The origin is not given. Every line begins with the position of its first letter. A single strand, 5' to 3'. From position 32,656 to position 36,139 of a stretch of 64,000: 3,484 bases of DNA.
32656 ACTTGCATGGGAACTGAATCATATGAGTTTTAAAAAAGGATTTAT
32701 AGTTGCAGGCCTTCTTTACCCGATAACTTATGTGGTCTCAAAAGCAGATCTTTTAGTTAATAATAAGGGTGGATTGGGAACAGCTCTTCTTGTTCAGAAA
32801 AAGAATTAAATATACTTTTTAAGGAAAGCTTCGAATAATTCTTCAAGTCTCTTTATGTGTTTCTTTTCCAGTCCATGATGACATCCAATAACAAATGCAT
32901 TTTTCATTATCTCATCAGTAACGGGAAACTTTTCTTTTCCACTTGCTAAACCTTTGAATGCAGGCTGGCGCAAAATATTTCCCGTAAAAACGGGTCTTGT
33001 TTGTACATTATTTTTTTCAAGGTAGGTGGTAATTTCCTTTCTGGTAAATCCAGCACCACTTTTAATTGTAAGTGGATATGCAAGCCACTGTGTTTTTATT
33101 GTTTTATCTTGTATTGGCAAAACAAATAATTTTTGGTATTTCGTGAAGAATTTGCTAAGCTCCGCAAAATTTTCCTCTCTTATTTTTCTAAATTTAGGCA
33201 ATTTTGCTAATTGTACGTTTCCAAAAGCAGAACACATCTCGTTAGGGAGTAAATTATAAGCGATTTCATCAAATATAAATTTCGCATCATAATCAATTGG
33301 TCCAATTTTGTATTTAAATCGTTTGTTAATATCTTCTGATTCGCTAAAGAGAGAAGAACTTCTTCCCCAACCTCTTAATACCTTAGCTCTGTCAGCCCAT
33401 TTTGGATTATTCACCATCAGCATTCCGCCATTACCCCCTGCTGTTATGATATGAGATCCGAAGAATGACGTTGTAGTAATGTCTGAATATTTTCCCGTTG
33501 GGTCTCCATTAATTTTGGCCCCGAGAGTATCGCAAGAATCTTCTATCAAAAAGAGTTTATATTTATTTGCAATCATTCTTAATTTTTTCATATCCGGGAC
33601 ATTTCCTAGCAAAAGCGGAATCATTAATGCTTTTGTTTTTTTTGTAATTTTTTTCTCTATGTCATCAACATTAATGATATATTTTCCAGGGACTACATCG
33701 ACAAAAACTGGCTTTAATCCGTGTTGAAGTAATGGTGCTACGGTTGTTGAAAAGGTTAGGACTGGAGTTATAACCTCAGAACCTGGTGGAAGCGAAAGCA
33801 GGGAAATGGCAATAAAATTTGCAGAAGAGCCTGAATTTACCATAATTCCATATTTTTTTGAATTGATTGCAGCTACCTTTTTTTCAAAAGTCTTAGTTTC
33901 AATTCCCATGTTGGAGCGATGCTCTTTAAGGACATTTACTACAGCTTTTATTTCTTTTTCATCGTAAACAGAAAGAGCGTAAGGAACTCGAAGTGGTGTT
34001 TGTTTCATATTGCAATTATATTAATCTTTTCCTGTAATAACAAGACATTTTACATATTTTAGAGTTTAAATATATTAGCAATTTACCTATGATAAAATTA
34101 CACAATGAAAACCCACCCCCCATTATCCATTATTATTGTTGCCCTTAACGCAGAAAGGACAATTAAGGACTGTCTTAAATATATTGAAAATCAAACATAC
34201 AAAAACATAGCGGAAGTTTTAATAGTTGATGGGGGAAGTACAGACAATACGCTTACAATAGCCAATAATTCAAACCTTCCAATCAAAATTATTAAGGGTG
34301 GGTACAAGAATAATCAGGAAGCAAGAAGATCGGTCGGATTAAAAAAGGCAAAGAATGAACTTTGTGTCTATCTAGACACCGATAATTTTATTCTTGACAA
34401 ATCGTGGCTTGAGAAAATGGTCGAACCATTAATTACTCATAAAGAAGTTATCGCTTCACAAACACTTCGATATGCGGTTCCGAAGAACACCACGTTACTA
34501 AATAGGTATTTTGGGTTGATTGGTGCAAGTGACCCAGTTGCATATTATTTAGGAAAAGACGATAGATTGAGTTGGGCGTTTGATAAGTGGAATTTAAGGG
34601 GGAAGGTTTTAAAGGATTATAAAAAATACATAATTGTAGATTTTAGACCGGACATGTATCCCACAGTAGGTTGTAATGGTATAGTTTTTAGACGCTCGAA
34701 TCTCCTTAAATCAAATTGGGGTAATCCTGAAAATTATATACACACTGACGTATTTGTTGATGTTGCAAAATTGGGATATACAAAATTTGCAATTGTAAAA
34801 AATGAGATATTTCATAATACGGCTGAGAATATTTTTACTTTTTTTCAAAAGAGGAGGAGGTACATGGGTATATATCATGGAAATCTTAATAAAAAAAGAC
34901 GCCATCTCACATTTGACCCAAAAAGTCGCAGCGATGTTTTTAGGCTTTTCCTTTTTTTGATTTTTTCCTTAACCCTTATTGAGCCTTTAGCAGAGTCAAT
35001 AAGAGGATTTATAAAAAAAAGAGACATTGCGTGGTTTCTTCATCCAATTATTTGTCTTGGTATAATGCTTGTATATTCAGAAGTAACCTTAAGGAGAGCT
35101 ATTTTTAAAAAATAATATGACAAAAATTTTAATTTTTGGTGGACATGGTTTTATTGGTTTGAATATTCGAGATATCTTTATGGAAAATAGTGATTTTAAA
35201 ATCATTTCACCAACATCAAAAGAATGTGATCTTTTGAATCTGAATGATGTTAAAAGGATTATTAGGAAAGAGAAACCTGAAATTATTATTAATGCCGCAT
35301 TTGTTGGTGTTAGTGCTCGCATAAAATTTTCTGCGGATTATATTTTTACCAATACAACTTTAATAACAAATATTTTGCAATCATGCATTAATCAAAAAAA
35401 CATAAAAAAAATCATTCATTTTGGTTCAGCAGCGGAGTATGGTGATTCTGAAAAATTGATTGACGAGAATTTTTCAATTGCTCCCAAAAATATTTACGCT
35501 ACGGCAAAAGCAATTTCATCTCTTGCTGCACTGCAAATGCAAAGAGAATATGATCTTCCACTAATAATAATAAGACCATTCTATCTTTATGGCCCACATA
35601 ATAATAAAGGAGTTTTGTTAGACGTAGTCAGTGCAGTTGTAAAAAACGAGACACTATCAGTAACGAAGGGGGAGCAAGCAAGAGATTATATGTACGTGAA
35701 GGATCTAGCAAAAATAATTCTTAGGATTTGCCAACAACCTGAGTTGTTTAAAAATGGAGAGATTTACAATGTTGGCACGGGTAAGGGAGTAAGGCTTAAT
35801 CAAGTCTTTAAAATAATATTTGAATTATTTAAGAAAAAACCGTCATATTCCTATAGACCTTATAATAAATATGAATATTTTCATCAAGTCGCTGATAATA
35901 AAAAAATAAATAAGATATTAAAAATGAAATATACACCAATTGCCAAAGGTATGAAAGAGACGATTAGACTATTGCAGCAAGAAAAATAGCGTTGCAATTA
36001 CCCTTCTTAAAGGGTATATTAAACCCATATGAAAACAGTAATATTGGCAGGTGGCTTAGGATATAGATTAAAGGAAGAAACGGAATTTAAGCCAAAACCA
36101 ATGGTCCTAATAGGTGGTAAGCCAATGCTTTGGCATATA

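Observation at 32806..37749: CDP-hexose module: rfbF and rfbG next to a His-for-Lys DegT enzyme and an SDR reductase, with no E3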

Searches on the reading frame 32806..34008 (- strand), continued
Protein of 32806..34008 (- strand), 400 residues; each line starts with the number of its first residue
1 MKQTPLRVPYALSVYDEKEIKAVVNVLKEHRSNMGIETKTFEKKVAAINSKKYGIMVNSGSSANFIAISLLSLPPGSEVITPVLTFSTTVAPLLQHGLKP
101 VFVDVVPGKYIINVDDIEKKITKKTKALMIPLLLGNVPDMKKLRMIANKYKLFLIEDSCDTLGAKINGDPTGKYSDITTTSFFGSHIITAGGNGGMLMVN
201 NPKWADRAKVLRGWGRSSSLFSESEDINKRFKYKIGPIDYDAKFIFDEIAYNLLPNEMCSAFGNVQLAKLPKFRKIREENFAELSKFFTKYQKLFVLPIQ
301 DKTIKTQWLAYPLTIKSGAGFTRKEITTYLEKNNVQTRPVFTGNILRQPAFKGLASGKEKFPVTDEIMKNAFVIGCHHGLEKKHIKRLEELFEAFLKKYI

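Call 55: list_cluster_members(proteins=[P0001, P0121, P0064])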
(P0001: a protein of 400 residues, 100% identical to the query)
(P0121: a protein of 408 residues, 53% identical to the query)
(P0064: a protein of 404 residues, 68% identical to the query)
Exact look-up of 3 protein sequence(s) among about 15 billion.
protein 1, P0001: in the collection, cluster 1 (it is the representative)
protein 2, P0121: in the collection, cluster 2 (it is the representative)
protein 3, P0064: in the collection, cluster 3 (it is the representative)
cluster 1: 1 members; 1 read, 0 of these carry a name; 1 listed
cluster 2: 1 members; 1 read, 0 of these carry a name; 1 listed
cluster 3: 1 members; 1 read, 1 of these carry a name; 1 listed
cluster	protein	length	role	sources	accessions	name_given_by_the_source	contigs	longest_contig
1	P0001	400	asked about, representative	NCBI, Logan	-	-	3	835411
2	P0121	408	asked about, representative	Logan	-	-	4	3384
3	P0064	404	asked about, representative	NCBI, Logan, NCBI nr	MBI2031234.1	MAG: aminotransferase class I/II-fold pyridoxal phosphate-dependent enzyme [Candidatus ... | aminotransferase class I/II-fold pyridoxal phosphate-dependent enzyme [Candidatus ...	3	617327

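Call 61: predict_structure(alignment_id=A1)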
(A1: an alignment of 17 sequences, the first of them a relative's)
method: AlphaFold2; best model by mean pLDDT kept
length: 400 residues; sequences in the alignment: 17
mean_pLDDT: 92.5   pTM: 0.91
mean pLDDT of the five models: 92.5, 91.6, 90.9, 90.4, 89.3
residues with pLDDT >= 90: 312; 70-90: 76; 50-70: 10; < 50: 2
segments of 3 or more residues with pLDDT < 50: none
pLDDT, mean of each block of 10 residues (from residue 1): 77 94 93 89 97 97 97 97 94 96 95 96 98 90 98 94 91 97 91 94 95 87 72 87 86 93 96 93 96 95 84 95 97 96 91 79 96 96 97 92
secondary structure, 60 per line:
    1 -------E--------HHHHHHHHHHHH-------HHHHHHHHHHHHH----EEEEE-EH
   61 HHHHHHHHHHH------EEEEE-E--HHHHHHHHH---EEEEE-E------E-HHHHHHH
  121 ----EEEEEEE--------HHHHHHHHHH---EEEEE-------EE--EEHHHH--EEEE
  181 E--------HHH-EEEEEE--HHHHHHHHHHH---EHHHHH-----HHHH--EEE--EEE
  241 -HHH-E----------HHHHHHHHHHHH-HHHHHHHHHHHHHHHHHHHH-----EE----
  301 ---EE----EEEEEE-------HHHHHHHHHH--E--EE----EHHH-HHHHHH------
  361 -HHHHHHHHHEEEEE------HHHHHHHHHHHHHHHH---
elements in order: H17-28 H36-48 E53-57 H60-71 E78-82 H87-95 E99-103 H114-120 E125-131 H140-149 E153-157 H171-174 E177-181 E194-199 H202-212 H217-221 H227-230 E233-235 E238-240 H257-268 H270-289 E310-315 H323-332 H349-354 H362-370 E371-375 H382-397

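Call 63: fold_search(model_id=the predicted structure, library=pdb)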
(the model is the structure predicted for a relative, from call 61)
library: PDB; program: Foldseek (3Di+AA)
matches with E <= 10: 1935; with E <= 0.001: 1608
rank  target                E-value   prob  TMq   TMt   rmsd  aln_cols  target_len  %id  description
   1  3bcx_A                3.4e-38  1.00  0.90  0.86   2.4       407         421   33  E1 Dehydrase (released 2007-11-27)
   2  3bcx_B                6.1e-38  1.00  0.90  0.86   2.3       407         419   33  E1 Dehydrase (released 2007-11-27)
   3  3bb8_A                7.8e-38  1.00  0.90  0.86   2.2       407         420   33  E1 Dehydrase H220K Mutant (released 2008-09-16)
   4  7b0d_A                4.1e-34  1.00  0.85  0.92   2.1       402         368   29  Sugar transaminase from Archaeoglobus veneficus (released 2021-12-01)
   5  7b0m                  1.2e-32  1.00  0.87  0.94   1.9       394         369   27  Sugar transaminase from a metagenome collected from troll oil field production water (released 2021-12-01)
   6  2gms_B                2.6e-32  1.00  0.86  0.88   2.7       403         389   28  E coli GDP-4-keto-6-deoxy-D-mannose-3-dehydratase with bound hydrated PLP (released 2006-09-05)
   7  3b8x_A                1.1e-31  1.00  0.85  0.88   3.3       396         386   28  Crystal structure of GDP-4-keto-6-deoxymannose-3-dehydratase (ColD) H188N mutant with bound GDP-perosamine (released 2007-11-27)
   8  3gr9_G                1.3e-31  1.00  0.85  0.88   2.8       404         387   28  Crystal structure of ColD H188K S187N (released 2009-06-16)
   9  3b8x_B                1.9e-31  1.00  0.85  0.88   3.4       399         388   28  Crystal structure of GDP-4-keto-6-deoxymannose-3-dehydratase (ColD) H188N mutant with bound GDP-perosamine (released 2007-11-27)
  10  3bn1_C                2.7e-31  1.00  0.87  0.95   2.0       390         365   25  Crystal structure of GDP-perosamine synthase (released 2008-03-18)
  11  3gr9_A                3.2e-31  1.00  0.84  0.87   3.1       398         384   28  Crystal structure of ColD H188K S187N (released 2009-06-16)
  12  3gr9_C                4.9e-31  1.00  0.85  0.88   2.9       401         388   27  Crystal structure of ColD H188K S187N (released 2009-06-16)
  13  3gr9_F                5.8e-31  1.00  0.85  0.88   3.3       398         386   28  Crystal structure of ColD H188K S187N (released 2009-06-16)
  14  2r0t_A                5.8e-31  1.00  0.85  0.88   2.9       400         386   28  Crystal structure of GDP-4-keto-6-deoxymannose-3-dehydratase with a trapped PLP-glutamate geminal diamine (released 2007-12-18)
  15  3dr4_B                9.4e-31  1.00  0.86  0.94   2.1       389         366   25  GDP-perosamine synthase K186A mutant from Caulobacter crescentus with bound sugar ligand (released 2008-10-14)
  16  3gr9_E                1.3e-30  1.00  0.85  0.88   2.7       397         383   28  Crystal structure of ColD H188K S187N (released 2009-06-16)
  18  3gr9_B                1.8e-30  1.00  0.84  0.88   2.9       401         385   28  Crystal structure of ColD H188K S187N (released 2009-06-16)
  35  3gr9_D                1.6e-29  1.00  0.84  0.88   3.3       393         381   28  Crystal structure of ColD H188K S187N (released 2009-06-16)
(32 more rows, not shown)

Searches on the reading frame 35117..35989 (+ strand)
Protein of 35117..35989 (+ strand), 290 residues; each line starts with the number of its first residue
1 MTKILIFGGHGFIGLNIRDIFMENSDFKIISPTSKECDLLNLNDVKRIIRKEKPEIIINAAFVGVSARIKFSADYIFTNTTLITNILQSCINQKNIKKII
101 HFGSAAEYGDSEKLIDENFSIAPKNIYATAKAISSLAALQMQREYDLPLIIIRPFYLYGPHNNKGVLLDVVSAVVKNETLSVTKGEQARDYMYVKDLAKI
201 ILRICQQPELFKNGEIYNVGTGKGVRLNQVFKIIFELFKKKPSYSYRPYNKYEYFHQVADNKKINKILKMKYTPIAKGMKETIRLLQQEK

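Call 3: search_protein_families(library=ncbifam, proteins=[window:35117-35989:+], max_evalue=0.00001)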
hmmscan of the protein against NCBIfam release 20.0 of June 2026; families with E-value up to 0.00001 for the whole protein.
window:35117-35989:+ (290 aa): 13 families
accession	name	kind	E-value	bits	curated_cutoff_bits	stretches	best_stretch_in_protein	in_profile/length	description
TIGR01181.1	dTDP_gluc_dehyt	equivalog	1.2e-24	87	365.1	1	37-285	57-310/321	dTDP-glucose 4,6-dehydratase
TIGR02197.1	heptose_epim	equivalog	5.4e-24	84.9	274.6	1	4-286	1-313/316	ADP-glyceromanno-heptose 6-epimerase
TIGR04180.1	EDH_00030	hypoth_equivalog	5.4e-23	81.5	475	1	38-270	57-292/297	NAD-dependent 4,6-dehydratase LegB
TIGR01179.1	galE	equivalog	9.1e-21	74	262.3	1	36-271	53-308/332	UDP-glucose 4-epimerase GalE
NF047922.1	GDPFucSynFcl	equivalog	6.5e-19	68.5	500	1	2-238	3-253/308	GDP-L-fucose synthase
NF007582.0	PRK10217.1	equivalog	5.4e-14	52.1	698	1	37-241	58-273/355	dTDP-glucose 4,6-dehydratase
TIGR01214.1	rmlD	equivalog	1.7e-13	50.3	224.05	1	3-229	1-218/285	dTDP-4-dehydrorhamnose reductase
NF007490.0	PRK10084.1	subfamily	2.7e-13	49.7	649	1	38-239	58-278/361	dTDP-glucose 4,6-dehydratase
NF008360.0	PRK11150.1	equivalog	3e-12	46.4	452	1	65-289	78-309/310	ADP-glyceromanno-heptose 6-epimerase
NF008872.0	PRK11908.1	equivalog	3.8e-10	39.3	294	1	101-245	114-278/349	bifunctional UDP-4-keto-pentose/UDP-xylose synthase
NF011728.1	PRK15181.1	equivalog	1.5e-09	37.4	760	1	56-284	94-335/348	Vi polysaccharide biosynthesis UDP-N-acetylglucosaminuronic acid C-4 epimerase TviC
NF007956.0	PRK10675.1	subfamily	1.3e-08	34.3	394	1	32-279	52-321/338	UDP-glucose 4-epimerase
NF043036.1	ErythonDh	equivalog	6.2e-06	25.6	325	0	34-138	56-160/321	D-erythronate dehydrogenase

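Call 4: search_protein_families(library=pfam, proteins=[window:35117-35989:+], max_evalue=0.00001)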
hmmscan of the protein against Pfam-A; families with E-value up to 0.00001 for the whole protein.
window:35117-35989:+ (290 aa): 4 families
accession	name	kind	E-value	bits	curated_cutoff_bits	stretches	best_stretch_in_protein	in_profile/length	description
PF01370.27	Epimerase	-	1.1e-41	143.3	20.9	1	4-220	1-240/240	NAD dependent epimerase/dehydratase family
PF16363.11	GDP_Man_Dehyd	-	2.4e-26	93.4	27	1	36-269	58-318/332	GDP-mannose 4,6 dehydratase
PF04321.23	RmlD_sub_bind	-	4.3e-14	52.7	27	1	3-240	2-233/287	RmlD substrate binding domain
PF01073.25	3Beta_HSD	-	1.1e-07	31.6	22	1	31-201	48-225/280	3-beta hydroxysteroid dehydrogenase/isomerase family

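Call 27: search_solved_structures(query=window:35117-35989:+, max_evalue=1e-8)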
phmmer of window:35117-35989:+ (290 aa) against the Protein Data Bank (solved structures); distinct sequences matched with E-value up to 1e-8: 46.
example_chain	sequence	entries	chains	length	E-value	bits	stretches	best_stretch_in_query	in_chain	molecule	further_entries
6dnt_A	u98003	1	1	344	2e-19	73.6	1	4-283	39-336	NAD-dependent epimerase/dehydratase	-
4zrm_A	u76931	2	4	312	1.8e-17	67.3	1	3-284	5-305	UDP-glucose 4-epimerase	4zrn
6bwl_A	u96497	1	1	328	1.4e-14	57.8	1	72-234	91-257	Pal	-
2hun_A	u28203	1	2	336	1.9e-13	54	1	38-283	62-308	336aa long hypothetical dTDP-glucose 4,6-dehydratase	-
6zl6_A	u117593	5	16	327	7.9e-13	52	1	44-249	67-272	Epimerase domain-containing protein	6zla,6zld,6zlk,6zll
8vr2_A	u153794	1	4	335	9.4e-13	51.8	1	3-226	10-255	NAD-dependent epimerase/dehydratase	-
6zlj_A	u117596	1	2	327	2.8e-12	50.2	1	44-249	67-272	Epimerase domain-containing protein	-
6bi4_A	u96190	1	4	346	3.2e-12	50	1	45-285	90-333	dTDP-glucose 4,6-dehydratase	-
8rdg_A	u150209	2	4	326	3.6e-12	49.9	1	4-246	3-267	SDR family NAD(P)-dependent oxidoreductase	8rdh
6kv9_A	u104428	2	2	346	3.7e-12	49.8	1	57-268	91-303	MoeE5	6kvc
1bxk_A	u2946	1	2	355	7.5e-12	48.8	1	37-240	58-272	PROTEIN (DTDP-GLUCOSE 4,6-DEHYDRATASE)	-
6wjb_A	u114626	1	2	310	1.1e-11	48.3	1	82-281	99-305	NAD-dependent epimerase/dehydratase family protein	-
8rdi_A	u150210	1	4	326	1.2e-11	48.2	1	4-246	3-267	SDR family NAD(P)-dependent oxidoreductase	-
2pk3_A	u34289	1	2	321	3.4e-11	46.7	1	23-249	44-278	GDP-6-deoxy-D-lyxo-4-hexulose reductase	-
7ll6_A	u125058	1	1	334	4.6e-11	46.2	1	3-230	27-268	GDP-L-fucose synthase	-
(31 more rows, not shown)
